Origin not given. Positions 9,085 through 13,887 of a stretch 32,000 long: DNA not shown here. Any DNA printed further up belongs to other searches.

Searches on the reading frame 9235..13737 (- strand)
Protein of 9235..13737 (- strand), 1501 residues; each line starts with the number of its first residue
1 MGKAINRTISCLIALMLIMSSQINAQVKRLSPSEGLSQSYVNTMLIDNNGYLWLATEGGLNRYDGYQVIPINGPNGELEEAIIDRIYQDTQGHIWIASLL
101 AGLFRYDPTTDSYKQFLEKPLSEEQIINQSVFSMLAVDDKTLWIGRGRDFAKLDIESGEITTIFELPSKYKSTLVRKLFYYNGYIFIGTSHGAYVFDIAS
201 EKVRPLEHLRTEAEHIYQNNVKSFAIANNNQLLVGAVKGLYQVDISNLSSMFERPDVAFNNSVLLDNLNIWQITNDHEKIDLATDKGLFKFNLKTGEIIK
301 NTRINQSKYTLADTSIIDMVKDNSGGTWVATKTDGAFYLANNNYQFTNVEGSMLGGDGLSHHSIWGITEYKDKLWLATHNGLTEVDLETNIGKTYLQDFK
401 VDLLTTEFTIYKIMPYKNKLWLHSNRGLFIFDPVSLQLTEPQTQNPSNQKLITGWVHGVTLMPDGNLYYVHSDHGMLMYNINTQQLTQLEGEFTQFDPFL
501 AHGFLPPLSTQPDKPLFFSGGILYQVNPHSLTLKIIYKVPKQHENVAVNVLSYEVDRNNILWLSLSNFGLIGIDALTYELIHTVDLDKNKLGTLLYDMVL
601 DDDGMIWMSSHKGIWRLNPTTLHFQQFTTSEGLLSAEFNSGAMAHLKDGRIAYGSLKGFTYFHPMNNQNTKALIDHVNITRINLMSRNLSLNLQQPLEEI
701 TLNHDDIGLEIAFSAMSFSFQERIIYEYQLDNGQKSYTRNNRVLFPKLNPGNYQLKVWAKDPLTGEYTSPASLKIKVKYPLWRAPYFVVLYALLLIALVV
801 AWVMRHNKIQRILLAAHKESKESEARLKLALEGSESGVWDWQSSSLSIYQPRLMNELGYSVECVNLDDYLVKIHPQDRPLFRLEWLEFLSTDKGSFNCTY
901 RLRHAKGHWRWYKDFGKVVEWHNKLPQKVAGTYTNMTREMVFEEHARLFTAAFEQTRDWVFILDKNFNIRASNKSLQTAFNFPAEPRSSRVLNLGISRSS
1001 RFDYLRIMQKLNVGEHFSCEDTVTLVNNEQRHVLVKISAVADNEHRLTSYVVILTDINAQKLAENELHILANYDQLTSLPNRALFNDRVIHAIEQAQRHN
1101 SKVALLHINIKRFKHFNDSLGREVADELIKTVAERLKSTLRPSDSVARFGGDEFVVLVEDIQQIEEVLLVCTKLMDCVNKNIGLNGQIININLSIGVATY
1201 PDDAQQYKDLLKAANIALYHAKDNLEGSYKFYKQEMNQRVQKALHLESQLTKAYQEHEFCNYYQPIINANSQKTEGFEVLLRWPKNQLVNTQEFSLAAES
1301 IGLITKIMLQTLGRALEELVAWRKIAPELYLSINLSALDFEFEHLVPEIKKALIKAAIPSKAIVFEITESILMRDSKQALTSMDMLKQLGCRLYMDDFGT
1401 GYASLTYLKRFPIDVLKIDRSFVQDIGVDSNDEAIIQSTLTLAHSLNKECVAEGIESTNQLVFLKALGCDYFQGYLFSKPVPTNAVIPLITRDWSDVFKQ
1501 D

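Call 62: search_protein_families(library=pfam, proteins=[window:9235-13737:-], max_evalue=0.0001)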
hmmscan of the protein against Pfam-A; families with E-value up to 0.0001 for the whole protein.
window:9235-13737:- (1501 aa): 8 families
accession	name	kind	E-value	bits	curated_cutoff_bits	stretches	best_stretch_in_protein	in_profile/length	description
PF00563.25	EAL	-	1.3e-67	228.1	31.3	1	1249-1480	3-236/236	EAL domain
PF00990.26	GGDEF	-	4.6e-43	147.2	23.8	1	1071-1224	1-157/161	Diguanylate cyclase, GGDEF domain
PF07494.17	Reg_prop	-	4.5e-14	51.2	20.4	0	35-58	1-24/24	Two component regulator propeller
PF08447.18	PAS_3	-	2.4e-11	44.2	25.6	1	857-932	12-88/89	PAS fold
PF07495.19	Y_Y_Y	-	8.7e-08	32.4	26.6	1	718-778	2-65/65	Y_Y_Y domain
PF21544.3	PorZ_N_b_propeller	-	9.4e-08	32.9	27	0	261-315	72-128/154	TSS9, PorZ, N-terminal beta-propeller domain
PF00989.32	PAS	-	7.6e-06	26.4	22.6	1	950-1057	4-113/113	PAS fold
PF08448.16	PAS_4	-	3.6e-05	24.4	23.1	0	953-1060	1-108/110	PAS fold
